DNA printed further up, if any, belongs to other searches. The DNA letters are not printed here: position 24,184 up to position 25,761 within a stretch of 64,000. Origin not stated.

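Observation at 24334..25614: Single-polypeptide fusion of a DMT/EamA permease to a riboflavin kinase domain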

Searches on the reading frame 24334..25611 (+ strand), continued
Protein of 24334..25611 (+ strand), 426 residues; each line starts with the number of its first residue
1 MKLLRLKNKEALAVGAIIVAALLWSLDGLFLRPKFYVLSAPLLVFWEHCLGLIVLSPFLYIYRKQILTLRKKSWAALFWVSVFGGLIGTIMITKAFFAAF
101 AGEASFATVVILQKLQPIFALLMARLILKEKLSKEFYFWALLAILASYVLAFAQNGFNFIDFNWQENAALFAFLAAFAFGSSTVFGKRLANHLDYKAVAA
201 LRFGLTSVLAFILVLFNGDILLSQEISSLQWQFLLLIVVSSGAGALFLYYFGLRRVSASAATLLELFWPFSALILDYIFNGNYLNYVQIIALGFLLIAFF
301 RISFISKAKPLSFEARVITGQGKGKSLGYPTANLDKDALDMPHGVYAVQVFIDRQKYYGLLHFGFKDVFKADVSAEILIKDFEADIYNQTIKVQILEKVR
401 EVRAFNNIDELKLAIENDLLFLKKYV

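Call 75: find_encoding_contigs(protein=P0142, flank=5000, max_places=3)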
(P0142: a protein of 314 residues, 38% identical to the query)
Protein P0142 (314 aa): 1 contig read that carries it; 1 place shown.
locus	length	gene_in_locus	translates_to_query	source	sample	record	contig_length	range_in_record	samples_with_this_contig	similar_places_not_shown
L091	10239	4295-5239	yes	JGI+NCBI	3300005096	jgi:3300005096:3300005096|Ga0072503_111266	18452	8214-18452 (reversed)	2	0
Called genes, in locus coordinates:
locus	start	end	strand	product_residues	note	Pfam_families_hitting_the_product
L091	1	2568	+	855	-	?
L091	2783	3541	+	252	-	PF01656:CbiA, PF06564:CBP_BcsQ, PF09140:MipZ (faint), PF10609:ParA, PF13500:AAA_26 (faint), PF13614:AAA_31, PF00142:Fer4_NifH (weak)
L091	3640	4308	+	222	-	PF01982:CTP-dep_RFKase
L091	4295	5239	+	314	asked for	PF00892:EamA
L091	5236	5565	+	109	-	-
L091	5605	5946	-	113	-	-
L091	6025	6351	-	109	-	-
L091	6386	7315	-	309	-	PF01636:APH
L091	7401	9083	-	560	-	PF18262:PhetRS_B1 (faint), PF03483:B3_4, PF03484:B5, PF01409:tRNA-synt_2d (faint), PF17759:tRNA_synthFbeta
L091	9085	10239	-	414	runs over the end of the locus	PF01409:tRNA-synt_2d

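Call 76: find_encoding_contigs(protein=P0160, flank=5000, max_places=3)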
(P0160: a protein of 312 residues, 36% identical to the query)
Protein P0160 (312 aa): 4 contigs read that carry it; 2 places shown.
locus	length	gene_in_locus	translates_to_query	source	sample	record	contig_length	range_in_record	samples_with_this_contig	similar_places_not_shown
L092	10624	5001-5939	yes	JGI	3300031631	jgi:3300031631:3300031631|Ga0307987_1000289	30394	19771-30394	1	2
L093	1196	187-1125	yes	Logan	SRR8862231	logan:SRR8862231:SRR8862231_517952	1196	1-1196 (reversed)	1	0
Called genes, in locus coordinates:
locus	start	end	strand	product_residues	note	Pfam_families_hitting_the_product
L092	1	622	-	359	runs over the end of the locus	PF00111:Fer2, PF00970:FAD_binding_6, PF00175:NAD_binding_1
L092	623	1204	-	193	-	PF02508:Rnf-Nqr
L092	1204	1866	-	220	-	PF02508:Rnf-Nqr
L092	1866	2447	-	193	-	PF04205:FMN_bind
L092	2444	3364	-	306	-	PF03116:NQR2_RnfD_RnfE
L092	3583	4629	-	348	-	PF13183:Fer4_8 (faint), PF13534:Fer4_17 (faint), PF13237:Fer4_10 (faint)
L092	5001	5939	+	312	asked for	PF00892:EamA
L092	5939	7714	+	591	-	PF00990:GGDEF, PF00563:EAL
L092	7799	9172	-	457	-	PF05167:DUF711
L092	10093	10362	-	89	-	-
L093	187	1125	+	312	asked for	PF00892:EamA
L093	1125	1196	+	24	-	?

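Call 77: search_protein_families(library=pfam, proteins=[L091:3640-4305:+, L091:4295-5236:+, L091:5236-5562:+], max_evalue=0.01)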
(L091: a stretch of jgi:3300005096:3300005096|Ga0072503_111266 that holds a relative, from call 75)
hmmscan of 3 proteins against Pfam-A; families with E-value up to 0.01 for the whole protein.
L091:3640-4305:+ (222 aa): 3 families
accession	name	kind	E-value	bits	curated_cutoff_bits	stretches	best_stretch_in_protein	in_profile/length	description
PF01982.22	CTP-dep_RFKase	-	8.1e-41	139.2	25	1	95-216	1-121/121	Domain of unknown function DUF120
PF13545.12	HTH_Crp_2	-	0.0017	18.7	27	1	17-55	18-56/70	Crp-like helix-turn-helix domain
PF01047.28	MarR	-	0.0035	17.6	24.6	1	19-54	15-50/59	MarR family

L091:4295-5236:+ (314 aa): 1 family
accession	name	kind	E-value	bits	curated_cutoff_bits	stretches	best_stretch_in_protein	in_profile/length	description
PF00892.27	EamA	-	2.3e-31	109.3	28.2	2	167-300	5-134/135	EamA-like transporter family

L091:5236-5562:+ (109 aa): 0 families

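Call 81: find_encoding_contigs(protein=P0149, flank=5000, max_places=3)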
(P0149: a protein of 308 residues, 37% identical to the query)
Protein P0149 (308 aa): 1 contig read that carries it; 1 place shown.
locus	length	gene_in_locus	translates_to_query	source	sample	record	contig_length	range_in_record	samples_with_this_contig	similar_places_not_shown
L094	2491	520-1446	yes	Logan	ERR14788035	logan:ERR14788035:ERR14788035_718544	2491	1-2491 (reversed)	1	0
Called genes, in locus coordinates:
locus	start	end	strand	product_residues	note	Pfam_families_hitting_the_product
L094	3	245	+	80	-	?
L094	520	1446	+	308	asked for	PF00892:EamA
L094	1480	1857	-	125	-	PF01687:Flavokinase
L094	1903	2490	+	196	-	?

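Call 82: find_encoding_contigs(protein=P0175, flank=5000, max_places=3)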
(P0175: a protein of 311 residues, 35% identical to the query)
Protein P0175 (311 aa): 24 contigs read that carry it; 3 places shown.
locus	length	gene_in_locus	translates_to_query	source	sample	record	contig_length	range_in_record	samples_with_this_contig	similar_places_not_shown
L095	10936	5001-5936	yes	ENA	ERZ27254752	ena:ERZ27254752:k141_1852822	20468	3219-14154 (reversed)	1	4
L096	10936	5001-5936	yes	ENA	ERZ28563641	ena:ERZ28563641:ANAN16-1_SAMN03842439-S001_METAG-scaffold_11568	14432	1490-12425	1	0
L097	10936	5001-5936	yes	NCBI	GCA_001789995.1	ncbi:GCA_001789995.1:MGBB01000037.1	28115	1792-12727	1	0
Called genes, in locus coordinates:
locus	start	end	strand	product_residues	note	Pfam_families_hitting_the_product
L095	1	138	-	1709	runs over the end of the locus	PF19077:Big_13, PF01476:LysM (weak), PF13620:CarboxypepD_reg (weak)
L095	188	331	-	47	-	-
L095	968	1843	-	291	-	PF00348:polyprenyl_synt (faint)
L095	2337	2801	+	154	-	PF03449:GreA_GreB_N, PF01272:GreA_GreB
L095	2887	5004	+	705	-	PF01336:tRNA_anti-codon, PF00152:tRNA-synt_2, PF01966:HD (weak)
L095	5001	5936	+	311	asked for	PF00892:EamA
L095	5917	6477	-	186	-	PF13302:Acetyltransf_3, PF00583:Acetyltransf_1, PF13673:Acetyltransf_10, PF13508:Acetyltransf_7, PF08445:FR47 (weak)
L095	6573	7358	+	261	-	-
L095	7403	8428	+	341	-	PF00962:A_deaminase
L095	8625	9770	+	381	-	PF00478:IMPDH, PF03060:NMO (faint), PF01070:FMN_dh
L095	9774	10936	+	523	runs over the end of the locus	PF00117:GATase, PF02540:NAD_synthase (faint), PF00958:GMP_synt_C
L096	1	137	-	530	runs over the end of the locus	-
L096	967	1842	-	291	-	PF00348:polyprenyl_synt (faint)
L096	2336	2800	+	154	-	PF03449:GreA_GreB_N, PF01272:GreA_GreB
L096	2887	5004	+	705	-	PF01336:tRNA_anti-codon, PF00152:tRNA-synt_2, PF01966:HD (weak)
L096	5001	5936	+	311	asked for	PF00892:EamA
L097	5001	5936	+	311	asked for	PF00892:EamA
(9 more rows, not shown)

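Call 83: list_cluster_members(proteins=[P0001, P0006, P0015, P0117, P0142, P0149, P0175, P0125, P0133, P0143])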
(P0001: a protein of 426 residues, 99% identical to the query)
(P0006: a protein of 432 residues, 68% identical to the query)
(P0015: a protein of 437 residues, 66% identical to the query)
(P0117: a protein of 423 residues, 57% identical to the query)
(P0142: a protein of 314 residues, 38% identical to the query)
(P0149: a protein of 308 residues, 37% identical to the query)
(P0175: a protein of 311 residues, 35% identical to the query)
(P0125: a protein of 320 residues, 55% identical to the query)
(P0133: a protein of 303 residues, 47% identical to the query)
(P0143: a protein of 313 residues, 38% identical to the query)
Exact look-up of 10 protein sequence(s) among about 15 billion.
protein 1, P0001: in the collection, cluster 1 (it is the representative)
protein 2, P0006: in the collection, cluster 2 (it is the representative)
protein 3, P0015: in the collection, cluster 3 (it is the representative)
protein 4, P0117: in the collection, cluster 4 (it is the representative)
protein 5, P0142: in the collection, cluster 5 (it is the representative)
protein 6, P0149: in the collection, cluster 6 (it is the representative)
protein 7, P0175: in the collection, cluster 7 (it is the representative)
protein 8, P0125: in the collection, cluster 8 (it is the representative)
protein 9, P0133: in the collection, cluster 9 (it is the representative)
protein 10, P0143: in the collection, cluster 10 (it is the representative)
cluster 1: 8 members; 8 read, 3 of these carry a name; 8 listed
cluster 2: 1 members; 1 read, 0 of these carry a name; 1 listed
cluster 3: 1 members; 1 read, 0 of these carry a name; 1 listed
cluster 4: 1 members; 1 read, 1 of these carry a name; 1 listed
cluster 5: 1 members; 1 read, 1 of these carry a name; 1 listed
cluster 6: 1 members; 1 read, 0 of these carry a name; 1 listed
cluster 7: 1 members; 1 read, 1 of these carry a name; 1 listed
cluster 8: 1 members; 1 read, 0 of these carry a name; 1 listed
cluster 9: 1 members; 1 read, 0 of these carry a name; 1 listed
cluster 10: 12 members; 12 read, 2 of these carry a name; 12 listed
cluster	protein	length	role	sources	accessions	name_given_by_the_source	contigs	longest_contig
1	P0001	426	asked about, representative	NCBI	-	-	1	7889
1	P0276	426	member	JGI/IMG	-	drug/metabolite transporter (DMT)-like permease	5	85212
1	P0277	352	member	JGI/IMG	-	drug/metabolite transporter (DMT)-like permease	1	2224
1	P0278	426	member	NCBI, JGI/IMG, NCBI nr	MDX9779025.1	MAG: EamA family transporter [Patescibacteria group bacterium] | drug/metabolite transporter (DMT)-like permease | EamA family transporter [Patescibacteria group bacterium]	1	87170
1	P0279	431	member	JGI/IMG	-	-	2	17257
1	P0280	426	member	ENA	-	-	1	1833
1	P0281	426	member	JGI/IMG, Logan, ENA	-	-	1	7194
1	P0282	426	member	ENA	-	-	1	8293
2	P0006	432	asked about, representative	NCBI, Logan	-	-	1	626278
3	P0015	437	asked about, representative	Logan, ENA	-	-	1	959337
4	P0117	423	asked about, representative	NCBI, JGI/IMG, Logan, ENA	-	drug/metabolite transporter (DMT)-like permease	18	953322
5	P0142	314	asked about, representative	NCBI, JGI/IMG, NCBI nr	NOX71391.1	MAG: DMT family transporter [Candidatus Micrarchaeota archaeon] | DMT family transporter [Candidatus Micrarchaeota archaeon]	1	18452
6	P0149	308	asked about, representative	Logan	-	-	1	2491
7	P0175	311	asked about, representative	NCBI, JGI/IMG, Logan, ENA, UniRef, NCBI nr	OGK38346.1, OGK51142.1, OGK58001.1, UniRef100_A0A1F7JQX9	hypothetical protein A3F03_02145 [Candidatus Roizmanbacteria bacterium ... | EamA domain-containing protein n=3 Tax=Candidatus Roizmaniibacteriota TaxID=1752723 ... | MAG: hypothetical protein A3F03_02145 [Candidatus Roizmanbacteria bacterium ...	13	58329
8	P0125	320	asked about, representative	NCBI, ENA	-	-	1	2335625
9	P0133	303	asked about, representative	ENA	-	-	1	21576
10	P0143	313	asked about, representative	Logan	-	-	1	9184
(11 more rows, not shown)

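Call 90: search_protein_families(library=pfam, proteins=[L048:6779-8074:+, L048:11364-12863:+, L047:4238-5224:+, L006:7797-9569:-, L051:4304-5737:+, L018:11859-12536:+, L044:14581-16512:+, L048:8635-9801:+, L018:11380-11841:+, L010:11296-12516:+], max_evalue=0.00001)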
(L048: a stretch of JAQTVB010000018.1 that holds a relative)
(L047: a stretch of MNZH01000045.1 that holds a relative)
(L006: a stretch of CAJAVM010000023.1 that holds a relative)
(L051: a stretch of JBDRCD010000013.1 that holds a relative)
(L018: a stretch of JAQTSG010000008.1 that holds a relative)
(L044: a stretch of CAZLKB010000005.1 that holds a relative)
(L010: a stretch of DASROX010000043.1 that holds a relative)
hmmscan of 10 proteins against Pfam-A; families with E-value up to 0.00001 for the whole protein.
L048:6779-8074:+ (432 aa): 4 families
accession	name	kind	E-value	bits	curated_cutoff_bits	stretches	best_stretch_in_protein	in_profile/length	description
PF05221.23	AdoHcyase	-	4.4e-62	210.4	25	2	4-138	3-141/299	S-adenosyl-L-homocysteine hydrolase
PF00670.27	AdoHcyase_NAD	-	1.5e-50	171.9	27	1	185-359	1-161/162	S-adenosyl-L-homocysteine hydrolase, NAD binding domain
PF07991.19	KARI_N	-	4.3e-09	36.6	20.6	1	205-301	2-102/165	Acetohydroxy acid isomeroreductase, NADPH-binding domain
PF02826.25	2-Hacid_dh_C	-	8.7e-08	32.2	25.1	1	205-294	34-127/178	D-isomer specific 2-hydroxyacid dehydrogenase, NAD binding domain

L048:11364-12863:+ (500 aa): 0 families

L047:4238-5224:+ (329 aa): 1 family
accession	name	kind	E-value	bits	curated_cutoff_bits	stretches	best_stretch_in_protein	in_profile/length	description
PF00294.29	PfkB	-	1.9e-41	142.8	25.8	1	59-309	27-297/302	pfkB family carbohydrate kinase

L006:7797-9569:- (591 aa): 6 families
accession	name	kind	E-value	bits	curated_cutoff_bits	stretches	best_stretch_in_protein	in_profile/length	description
PF00005.33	ABC_tran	-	2e-48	164.9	25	2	21-148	2-137/137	ABC transporter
PF12848.13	ABC_tran_Xtn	-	7.6e-16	58.4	25.9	1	187-259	1-73/85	ABC transporter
PF13304.12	AAA_21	-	1.5e-13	52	27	1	353-459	173-299/304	AAA domain, putative AbiEii toxin, Type IV TA system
PF02463.25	SMC_N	-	1.3e-09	38.2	40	0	31-191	25-213/220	RecF/RecN/SMC N terminal domain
PF13555.12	AAA_29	-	2.6e-06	27.5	27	0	20-52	12-48/61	P-loop containing region of AAA domain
PF01926.29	MMR_HSR1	-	7.2e-06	26.5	21.9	0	32-56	1-24/113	50S ribosome-binding GTPase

L051:4304-5737:+ (478 aa): 1 family
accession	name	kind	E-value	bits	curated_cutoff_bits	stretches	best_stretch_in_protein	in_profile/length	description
PF00391.29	PEP-utilizers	-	8.4e-26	89.8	23.1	1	402-473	1-72/72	PEP-utilising enzyme, mobile domain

L018:11859-12536:+ (226 aa): 0 families

L044:14581-16512:+ (644 aa): 3 families
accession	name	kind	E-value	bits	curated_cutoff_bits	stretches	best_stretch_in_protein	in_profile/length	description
PF19044.6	P-loop_TraG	-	8.1e-28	97.6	25.8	2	430-575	192-344/413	TraG P-loop domain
PF12846.13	AAA_10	-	9e-12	45.1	27.5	0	272-320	20-68/362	AAA-like domain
PF01935.23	DUF87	-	1.5e-09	38.7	23.2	1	278-340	28-92/220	Helicase HerA, central domain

L048:8635-9801:+ (389 aa): 3 families
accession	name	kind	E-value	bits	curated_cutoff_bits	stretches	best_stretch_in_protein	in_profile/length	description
PF02773.21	S-AdoMet_synt_C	-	1.3e-67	226.4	25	1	238-375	2-137/138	S-adenosylmethionine synthetase, C-terminal domain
PF02772.21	S-AdoMet_synt_M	-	8e-46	155.5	29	1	119-235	1-120/120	S-adenosylmethionine synthetase, central domain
PF00438.25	S-AdoMet_synt_N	-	4.8e-40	136.5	33.1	1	8-104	3-99/99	S-adenosylmethionine synthetase, N-terminal domain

L018:11380-11841:+ (154 aa): 1 family
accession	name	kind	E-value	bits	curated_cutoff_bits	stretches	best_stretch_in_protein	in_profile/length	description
PF12666.12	PrgI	-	4.9e-07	30.6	27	1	7-89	3-90/91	PrgI family protein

L010:11296-12516:+ (407 aa): 8 families
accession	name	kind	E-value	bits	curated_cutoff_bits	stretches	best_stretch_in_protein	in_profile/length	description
PF03486.20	HI0933_like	-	4.1e-81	272.5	50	1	4-406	2-243/244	HI0933-like protein Rossmann domain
PF22780.1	HI0933_like_1st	-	3.7e-34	118.4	27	1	193-353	1-165/165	HI0933-like protein barrel and H2TH domain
PF00890.30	FAD_binding_2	-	6.9e-12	45.7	20.4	1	4-52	1-49/414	FAD binding domain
PF01134.28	GIDA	-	3.6e-11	43.2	22.1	0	4-34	1-31/391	Glucose inhibited division protein A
PF01266.30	DAO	-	2e-10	41.2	27.9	1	4-38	1-35/353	FAD dependent oxidoreductase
PF12831.13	FAD_oxidored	-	9.9e-10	38.7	27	1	4-54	1-49/416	FAD dependent oxidoreductase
PF07992.20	Pyr_redox_2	-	1.7e-08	34.7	26.1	1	3-182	1-120/291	Pyridine nucleotide-disulphide oxidoreductase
PF13450.12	NAD_binding_8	-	1.7e-06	28.6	21.9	1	7-39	1-33/68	NAD(P)-binding Rossmann-like domain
